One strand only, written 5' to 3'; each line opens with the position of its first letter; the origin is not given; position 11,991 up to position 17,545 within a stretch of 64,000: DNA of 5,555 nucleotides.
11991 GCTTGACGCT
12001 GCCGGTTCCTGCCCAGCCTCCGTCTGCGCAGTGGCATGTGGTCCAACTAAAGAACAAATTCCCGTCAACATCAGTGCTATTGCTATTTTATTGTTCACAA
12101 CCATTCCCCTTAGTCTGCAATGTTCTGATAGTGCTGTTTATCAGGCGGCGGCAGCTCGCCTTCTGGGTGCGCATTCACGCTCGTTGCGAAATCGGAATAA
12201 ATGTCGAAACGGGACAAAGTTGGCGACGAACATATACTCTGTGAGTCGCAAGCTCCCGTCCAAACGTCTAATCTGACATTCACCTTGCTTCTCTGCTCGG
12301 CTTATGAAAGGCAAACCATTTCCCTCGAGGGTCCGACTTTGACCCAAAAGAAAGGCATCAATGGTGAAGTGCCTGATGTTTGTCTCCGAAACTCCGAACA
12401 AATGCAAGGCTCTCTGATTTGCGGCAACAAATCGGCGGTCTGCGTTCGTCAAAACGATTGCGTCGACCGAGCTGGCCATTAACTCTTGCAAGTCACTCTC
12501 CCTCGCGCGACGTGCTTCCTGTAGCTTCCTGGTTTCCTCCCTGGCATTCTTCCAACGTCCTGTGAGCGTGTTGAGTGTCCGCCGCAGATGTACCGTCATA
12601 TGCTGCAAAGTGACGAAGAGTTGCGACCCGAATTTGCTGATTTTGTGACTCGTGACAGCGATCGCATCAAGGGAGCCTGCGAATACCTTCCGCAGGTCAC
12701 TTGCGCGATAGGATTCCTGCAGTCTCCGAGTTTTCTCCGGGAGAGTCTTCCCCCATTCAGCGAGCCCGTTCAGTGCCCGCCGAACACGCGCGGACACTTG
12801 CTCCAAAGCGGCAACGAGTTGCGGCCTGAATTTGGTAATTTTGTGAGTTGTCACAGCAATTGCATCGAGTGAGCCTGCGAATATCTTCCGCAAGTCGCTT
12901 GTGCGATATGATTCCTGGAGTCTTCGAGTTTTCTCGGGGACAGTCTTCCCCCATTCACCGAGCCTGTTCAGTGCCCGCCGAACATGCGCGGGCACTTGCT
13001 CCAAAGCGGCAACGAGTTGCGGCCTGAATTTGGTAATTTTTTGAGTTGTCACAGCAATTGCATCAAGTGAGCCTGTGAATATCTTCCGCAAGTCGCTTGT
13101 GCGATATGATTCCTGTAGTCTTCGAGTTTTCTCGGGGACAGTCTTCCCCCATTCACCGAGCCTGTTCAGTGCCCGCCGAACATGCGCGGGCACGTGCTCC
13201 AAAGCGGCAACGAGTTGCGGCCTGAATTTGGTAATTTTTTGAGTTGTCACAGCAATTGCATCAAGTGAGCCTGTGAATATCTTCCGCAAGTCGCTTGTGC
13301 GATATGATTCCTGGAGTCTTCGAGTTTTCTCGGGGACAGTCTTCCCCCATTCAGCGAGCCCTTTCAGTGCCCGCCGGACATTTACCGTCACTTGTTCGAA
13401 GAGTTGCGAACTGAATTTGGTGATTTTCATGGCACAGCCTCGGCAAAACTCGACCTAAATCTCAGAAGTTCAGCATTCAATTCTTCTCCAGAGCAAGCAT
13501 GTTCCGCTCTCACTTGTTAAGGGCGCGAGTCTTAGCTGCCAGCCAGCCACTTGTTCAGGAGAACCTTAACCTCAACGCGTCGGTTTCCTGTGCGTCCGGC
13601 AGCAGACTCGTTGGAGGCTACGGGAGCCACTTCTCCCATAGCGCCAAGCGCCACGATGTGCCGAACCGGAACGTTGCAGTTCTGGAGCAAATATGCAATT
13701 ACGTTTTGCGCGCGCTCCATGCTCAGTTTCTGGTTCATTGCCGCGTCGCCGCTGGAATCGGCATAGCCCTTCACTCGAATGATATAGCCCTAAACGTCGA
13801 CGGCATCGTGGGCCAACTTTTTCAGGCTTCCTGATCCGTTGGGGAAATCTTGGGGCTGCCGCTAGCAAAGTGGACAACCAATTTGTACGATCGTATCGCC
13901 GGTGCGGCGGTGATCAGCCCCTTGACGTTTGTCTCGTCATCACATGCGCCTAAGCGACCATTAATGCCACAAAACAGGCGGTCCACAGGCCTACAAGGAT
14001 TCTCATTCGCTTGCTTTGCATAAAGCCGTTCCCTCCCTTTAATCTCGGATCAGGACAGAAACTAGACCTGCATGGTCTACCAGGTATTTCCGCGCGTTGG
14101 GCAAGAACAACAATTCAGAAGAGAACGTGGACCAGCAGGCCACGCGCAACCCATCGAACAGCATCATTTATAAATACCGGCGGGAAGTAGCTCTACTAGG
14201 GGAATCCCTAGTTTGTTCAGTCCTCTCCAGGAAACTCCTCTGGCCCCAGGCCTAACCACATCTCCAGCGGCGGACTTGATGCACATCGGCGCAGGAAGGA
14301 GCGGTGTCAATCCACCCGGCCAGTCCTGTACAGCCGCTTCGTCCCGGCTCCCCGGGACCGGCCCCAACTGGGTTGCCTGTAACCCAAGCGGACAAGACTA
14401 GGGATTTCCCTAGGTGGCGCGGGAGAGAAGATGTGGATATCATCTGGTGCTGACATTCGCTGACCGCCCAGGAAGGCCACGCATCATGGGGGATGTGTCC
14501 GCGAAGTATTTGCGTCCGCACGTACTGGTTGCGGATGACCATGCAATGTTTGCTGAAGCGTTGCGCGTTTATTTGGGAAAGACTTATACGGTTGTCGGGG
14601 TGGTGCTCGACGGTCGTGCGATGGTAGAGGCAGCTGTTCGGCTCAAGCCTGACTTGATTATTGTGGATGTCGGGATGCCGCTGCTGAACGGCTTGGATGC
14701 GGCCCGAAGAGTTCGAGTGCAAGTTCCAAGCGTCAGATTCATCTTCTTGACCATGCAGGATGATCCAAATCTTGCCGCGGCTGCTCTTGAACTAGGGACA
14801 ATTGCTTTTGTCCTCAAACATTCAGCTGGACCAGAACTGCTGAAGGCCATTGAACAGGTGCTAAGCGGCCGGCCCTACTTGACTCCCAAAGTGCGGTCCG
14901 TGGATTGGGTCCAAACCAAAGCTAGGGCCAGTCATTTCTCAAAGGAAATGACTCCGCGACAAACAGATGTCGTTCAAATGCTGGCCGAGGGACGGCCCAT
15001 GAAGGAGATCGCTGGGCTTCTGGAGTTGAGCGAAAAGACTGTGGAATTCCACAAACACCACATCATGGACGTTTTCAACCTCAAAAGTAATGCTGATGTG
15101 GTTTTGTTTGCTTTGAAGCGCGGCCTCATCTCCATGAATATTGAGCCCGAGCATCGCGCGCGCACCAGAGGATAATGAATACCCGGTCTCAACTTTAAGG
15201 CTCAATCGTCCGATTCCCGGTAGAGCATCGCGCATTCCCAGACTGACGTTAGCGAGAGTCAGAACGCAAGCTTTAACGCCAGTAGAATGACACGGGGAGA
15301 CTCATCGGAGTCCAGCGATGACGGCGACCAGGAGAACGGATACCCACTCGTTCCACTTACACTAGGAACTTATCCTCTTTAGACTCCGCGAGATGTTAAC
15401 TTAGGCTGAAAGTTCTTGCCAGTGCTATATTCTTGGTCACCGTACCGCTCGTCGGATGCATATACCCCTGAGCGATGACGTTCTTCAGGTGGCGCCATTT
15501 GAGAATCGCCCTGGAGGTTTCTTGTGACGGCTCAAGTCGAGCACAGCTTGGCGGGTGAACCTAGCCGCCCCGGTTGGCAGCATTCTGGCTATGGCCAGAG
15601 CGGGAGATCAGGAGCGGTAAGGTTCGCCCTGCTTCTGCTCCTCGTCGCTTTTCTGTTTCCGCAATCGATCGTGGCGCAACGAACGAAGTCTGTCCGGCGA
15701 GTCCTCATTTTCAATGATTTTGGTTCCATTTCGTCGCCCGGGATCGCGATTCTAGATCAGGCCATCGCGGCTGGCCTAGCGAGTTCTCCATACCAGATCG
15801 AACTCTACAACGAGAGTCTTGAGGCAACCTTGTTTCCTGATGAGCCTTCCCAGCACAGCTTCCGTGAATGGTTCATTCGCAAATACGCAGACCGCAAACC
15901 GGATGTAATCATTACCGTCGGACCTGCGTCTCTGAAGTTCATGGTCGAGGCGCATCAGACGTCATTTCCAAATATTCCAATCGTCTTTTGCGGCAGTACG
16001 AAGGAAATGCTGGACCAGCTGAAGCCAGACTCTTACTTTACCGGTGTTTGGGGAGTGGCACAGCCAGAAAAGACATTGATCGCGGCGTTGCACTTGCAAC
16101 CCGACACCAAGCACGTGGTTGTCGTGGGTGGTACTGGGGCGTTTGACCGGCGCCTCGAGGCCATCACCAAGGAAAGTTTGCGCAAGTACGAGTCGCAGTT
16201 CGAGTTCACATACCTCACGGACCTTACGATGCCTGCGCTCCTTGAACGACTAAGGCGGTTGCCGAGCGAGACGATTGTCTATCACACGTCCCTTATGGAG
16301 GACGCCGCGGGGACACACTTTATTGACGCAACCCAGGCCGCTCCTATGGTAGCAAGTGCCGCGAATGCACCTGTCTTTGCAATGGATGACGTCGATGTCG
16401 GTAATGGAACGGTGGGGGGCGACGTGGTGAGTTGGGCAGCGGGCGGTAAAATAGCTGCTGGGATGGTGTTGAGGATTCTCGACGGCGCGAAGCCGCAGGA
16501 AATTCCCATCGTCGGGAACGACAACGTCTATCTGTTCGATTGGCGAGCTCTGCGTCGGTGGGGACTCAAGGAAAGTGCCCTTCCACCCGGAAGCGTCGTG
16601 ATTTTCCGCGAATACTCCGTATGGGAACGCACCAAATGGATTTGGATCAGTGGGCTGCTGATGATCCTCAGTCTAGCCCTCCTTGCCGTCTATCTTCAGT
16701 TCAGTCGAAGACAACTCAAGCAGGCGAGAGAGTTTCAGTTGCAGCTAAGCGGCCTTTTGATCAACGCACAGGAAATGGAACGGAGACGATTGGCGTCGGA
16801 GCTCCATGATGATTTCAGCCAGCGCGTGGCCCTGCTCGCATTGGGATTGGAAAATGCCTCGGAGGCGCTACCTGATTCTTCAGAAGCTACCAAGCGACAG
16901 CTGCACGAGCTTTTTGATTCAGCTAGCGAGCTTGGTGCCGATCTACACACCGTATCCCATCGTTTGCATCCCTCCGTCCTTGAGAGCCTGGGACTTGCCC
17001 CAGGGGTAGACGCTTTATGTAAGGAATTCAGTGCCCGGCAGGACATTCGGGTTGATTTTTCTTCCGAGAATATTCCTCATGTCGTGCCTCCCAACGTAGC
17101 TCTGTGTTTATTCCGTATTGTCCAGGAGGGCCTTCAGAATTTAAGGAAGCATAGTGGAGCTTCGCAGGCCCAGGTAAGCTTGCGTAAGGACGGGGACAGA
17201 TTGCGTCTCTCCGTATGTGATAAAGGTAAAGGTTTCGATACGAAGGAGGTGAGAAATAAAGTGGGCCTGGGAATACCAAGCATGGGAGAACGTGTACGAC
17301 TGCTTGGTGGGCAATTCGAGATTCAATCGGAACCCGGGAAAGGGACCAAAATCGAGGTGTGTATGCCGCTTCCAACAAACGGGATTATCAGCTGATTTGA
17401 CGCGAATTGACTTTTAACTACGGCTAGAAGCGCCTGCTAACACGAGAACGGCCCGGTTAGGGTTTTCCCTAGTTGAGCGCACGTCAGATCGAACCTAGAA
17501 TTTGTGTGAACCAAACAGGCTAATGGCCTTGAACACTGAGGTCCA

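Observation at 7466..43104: Twelve copies of a 20-bp palindrome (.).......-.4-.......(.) define a putative island-wide regulon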

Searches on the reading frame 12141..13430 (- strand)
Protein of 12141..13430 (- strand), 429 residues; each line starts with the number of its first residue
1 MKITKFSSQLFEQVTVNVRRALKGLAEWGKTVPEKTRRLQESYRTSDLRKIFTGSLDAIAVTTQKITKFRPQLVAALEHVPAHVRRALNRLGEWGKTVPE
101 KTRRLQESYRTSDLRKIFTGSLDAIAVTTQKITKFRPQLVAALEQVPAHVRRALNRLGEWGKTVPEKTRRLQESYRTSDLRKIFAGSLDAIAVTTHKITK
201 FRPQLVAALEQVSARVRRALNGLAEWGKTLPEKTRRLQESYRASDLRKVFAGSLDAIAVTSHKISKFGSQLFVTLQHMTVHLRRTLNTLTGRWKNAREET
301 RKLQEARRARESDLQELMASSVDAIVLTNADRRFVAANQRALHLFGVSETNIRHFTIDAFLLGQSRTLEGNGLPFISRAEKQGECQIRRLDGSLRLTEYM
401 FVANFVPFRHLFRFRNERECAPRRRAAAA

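Call 7: search_protein_families(library=pfam, proteins=[window:12141-13430:-])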
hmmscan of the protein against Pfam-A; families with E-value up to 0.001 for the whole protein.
window:12141-13430:- (429 aa): 9 families
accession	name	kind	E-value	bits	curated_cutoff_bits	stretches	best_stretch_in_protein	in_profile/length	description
PF04691.17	ApoC-I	-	5.8e-11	42.5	28.3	0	23-49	13-39/61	Apolipoprotein C-I (ApoC-1)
PF13188.13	PAS_8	-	1.1e-08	35.1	21.8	1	314-352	3-43/65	PAS domain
PF07848.18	PaaX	-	2.5e-07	31.2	24.8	0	73-113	29-68/70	PaaX-like protein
PF23158.1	DUF7056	-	4.9e-07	29.6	27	0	173-189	26-42/54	Domain of unknown function (DUF7056)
PF19191.5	HEF_HK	-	3.2e-06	28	24.1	0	11-38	13-40/67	HEF_HK domain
PF15601.11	Imm70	-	4.1e-06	27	26.7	0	89-131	83-125/131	Immunity protein 70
PF01608.23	I_LWEQ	-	5.4e-06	27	27.5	0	23-111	9-94/151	I/LWEQ domain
PF17150.9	CHASE6_C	-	3.7e-05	24.7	27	0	189-219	20-50/80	C-terminal domain of two-partite extracellular sensor domain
PF07889.17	DUF1664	-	0.00064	20.2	34.6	0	255-317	30-92/124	Protein of unknown function (DUF1664)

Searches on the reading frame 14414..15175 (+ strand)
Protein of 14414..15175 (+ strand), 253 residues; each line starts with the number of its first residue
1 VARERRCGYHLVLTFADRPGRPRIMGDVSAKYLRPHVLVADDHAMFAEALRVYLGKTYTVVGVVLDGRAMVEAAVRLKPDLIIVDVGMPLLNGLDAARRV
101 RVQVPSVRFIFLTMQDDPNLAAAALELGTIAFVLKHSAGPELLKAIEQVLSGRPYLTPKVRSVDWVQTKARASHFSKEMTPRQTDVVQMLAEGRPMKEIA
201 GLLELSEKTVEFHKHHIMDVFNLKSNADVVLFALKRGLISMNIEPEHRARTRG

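Call 7: search_protein_families(library=pfam, proteins=[window:14414-15175:+])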
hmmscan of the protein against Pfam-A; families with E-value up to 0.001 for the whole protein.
window:14414-15175:+ (253 aa): 4 families
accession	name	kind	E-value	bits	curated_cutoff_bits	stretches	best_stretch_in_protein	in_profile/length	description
PF00072.30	Response_reg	-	1.7e-21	76.9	30.2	1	37-147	1-111/111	Response regulator receiver domain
PF00196.25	GerE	-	4.5e-14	52.3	23.5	1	179-233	3-57/57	Bacterial regulatory proteins, luxR family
PF08281.18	Sigma70_r4_2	-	3.1e-05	24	25.7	1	178-216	10-49/54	Sigma-70, region 4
PF13518.12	HTH_28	-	0.00071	20.1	25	0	185-214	4-33/52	Helix-turn-helix domain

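Call 41: search_protein_families(library=ncbifam, proteins=[window:14486-15175:+], max_evalue=0.00001)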
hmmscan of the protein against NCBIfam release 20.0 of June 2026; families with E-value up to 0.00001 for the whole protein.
window:14486-15175:+ (229 aa): 53 families (the best 25 are shown)
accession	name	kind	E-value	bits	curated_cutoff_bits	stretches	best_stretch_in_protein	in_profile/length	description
NF052445.1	RespRegMctR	equivalog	4.9e-38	130.6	300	1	12-214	3-204/205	two-component system response regulator MctR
NF011896.0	PRK15369.1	equivalog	4.6e-34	117.9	242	1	12-214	5-209/211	two component system response regulator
NF007935.0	PRK10651.1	equivalog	3.1e-28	98.4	250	1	12-209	8-210/216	two-component system response regulator NarL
NF007018.1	PRK09483.1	equivalog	1.8e-25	89.8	280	1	13-217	4-211/217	UvrY/SirA/GacA family response regulator transcription factor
NF007708.0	PRK10403.1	equivalog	2.6e-24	85.9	343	1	12-213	8-213/215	nitrate/nitrite response regulator protein NarP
NF047785.1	respo_reg_MadR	equivalog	5.6e-23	81.4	300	1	13-215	3-209/209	MadR family response regulator transcription factor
NF041830.1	RR_TF_ErdR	exception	6.5e-21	75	390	1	13-207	4-203/213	response regulator transcription factor ErdR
NF006900.1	PRK09390.1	equivalog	1.4e-18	67.2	255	1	11-212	5-200/203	response regulator FixJ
NF007403.0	PRK09935.1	equivalog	1.5e-18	67.1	271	1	13-211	6-206/210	fimbria biosynthesis transcriptional regulator FimZ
NF008098.0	PRK10840.1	equivalog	4.2e-18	65.6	235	1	13-209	6-203/216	response regulator transcription factor RcsB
NF007419.0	PRK09958.1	equivalog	2.2e-17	63.3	251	1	14-211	4-200/204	acid-sensing system DNA-binding response regulator EvgA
NF007685.0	PRK10360.1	equivalog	1.2e-16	61.1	258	1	52-203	45-186/196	response regulator transcription factor UhpA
NF040749.1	tetrathio_RR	equivalog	1.9e-15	57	290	1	14-206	4-185/191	tetrathionate respiration response regulator TtrR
NF001965.0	PRK00742.1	subfamily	4.3e-14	52.5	293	1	12-151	5-142/357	chemotaxis-specific protein-glutamate methyltransferase CheB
NF041367.1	CheY_Halo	equivalog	8.5e-13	48.7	200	1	13-125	1-113/114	chemotaxis protein CheY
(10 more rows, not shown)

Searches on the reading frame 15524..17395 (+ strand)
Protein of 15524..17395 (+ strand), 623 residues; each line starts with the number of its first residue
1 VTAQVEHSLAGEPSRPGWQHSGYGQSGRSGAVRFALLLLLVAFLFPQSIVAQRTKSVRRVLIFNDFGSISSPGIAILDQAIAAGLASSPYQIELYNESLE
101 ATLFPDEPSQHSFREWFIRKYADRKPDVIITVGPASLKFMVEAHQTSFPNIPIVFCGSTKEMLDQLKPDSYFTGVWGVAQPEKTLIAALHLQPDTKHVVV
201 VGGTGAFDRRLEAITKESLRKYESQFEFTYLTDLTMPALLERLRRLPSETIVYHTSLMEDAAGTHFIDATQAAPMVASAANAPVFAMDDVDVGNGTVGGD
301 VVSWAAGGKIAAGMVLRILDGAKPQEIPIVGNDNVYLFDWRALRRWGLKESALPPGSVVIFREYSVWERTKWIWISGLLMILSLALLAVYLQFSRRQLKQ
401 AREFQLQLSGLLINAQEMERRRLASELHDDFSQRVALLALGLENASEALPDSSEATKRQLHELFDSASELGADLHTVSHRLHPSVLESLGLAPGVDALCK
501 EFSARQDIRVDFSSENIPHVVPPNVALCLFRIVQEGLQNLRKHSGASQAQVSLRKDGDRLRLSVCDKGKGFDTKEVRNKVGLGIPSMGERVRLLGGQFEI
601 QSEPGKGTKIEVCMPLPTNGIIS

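Call 7: search_protein_families(library=pfam, proteins=[window:15524-17395:+])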
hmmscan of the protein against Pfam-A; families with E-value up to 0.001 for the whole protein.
window:15524-17395:+ (623 aa): 3 families
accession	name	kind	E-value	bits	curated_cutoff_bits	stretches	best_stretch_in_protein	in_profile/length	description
PF02518.31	HATPase_c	-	7.4e-13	49.4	26.4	1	529-617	6-110/111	Histidine kinase-, DNA gyrase B-, and HSP90-like ATPase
PF07730.19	HisKA_3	-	1.8e-09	38.4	24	1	419-486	1-68/68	Histidine kinase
PF04392.18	ABC_sub_bind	-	5e-09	36.2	25.9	1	118-336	53-266/293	ABC transporter substrate binding protein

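Call 41: search_protein_families(library=ncbifam, proteins=[window:15524-17395:+], max_evalue=0.00001)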
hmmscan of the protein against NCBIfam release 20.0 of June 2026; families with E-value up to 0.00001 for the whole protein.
window:15524-17395:+ (623 aa): 7 families
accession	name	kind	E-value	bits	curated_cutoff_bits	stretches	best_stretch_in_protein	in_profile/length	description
NF052443.1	SensHisKinMctS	equivalog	2.4e-43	148.1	700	1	386-617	219-449/457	two-component system sensor histidine kinase MctS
NF008649.0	PRK11644.1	equivalog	7.4e-30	104.1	408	1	397-615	281-495/499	signal transduction histidine-protein kinase/phosphatase UhpB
NF052531.1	Strep_LiaS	equivalog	1.8e-28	99.8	450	1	417-616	130-327/328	envelope stress sensor histidine kinase LiaS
NF007896.0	PRK10600.1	equivalog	2e-21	76.3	578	1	419-613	390-582/598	nitrate/nitrite two-component system sensor histidine kinase NarX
NF047322.1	HK_morpho_MacS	equivalog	1.2e-15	57.6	300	1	405-615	167-367/367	MacS family sensor histidine kinase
NF008184.0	PRK10935.1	equivalog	1.2e-14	53.9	553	1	419-615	363-558/565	nitrate/nitrite two-component system sensor histidine kinase NarQ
NF047786.1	his_kin_MadS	equivalog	1.2e-12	47.6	500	1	417-612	228-431/434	MadS family sensor histidine kinase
